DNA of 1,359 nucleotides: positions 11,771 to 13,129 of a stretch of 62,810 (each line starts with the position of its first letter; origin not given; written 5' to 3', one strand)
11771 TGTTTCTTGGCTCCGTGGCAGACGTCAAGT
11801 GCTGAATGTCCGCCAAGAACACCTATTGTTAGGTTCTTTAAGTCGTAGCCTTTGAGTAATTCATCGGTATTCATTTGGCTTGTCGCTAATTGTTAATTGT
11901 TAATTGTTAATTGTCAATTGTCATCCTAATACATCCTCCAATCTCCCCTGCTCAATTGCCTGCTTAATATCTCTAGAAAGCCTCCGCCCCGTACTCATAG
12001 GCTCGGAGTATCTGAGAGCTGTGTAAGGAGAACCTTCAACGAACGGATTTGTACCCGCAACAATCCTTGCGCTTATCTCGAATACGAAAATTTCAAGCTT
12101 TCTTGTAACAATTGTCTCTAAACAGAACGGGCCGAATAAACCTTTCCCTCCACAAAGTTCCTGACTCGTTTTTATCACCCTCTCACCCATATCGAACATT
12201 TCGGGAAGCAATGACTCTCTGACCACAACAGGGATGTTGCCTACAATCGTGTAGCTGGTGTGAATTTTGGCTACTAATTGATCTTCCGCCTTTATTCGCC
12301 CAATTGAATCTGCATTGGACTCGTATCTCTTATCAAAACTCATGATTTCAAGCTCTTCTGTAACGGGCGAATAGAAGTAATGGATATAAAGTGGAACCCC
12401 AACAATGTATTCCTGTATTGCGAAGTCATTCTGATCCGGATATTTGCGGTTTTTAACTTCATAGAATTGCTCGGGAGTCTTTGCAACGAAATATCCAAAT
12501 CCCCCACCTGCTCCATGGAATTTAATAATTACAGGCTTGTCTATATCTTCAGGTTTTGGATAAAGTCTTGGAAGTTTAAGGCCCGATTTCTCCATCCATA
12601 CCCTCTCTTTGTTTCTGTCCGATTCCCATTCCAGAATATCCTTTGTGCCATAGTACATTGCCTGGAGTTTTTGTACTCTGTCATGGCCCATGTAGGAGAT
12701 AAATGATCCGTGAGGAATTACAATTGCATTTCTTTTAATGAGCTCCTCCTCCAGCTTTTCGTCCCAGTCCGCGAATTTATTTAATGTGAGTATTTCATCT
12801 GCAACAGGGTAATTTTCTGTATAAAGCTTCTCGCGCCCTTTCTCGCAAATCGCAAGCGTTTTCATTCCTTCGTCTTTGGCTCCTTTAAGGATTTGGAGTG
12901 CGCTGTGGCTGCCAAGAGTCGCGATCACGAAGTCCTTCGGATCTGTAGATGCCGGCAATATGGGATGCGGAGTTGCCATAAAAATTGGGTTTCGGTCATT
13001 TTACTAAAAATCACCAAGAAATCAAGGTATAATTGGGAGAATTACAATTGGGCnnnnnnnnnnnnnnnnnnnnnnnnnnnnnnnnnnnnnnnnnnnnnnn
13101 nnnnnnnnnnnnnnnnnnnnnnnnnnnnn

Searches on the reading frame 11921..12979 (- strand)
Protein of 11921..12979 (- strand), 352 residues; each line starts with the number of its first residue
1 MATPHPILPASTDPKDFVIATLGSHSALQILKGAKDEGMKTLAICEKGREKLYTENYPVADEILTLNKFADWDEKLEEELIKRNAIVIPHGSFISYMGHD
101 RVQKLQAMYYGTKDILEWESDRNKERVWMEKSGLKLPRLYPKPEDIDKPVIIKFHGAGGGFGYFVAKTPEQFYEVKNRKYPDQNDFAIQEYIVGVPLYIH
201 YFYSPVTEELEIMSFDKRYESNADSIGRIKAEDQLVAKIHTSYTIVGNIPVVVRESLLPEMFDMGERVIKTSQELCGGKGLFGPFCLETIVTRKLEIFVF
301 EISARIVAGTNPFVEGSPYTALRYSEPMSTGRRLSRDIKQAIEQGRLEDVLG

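Call 47: search_protein_families(library=pfam, proteins=[window:11921-12979:-], max_evalue=0.01)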
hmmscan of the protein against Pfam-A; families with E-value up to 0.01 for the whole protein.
window:11921-12979:- (352 aa): 2 families
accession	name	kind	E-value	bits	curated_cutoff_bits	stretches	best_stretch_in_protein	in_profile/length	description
PF06973.17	DUF1297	-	3.1e-67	226.2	23.8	1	182-351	19-187/188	Domain of unknown function (DUF1297)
PF06849.18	DUF1246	-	5.5e-42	143.1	25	1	19-140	1-122/122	Protein of unknown function (DUF1246)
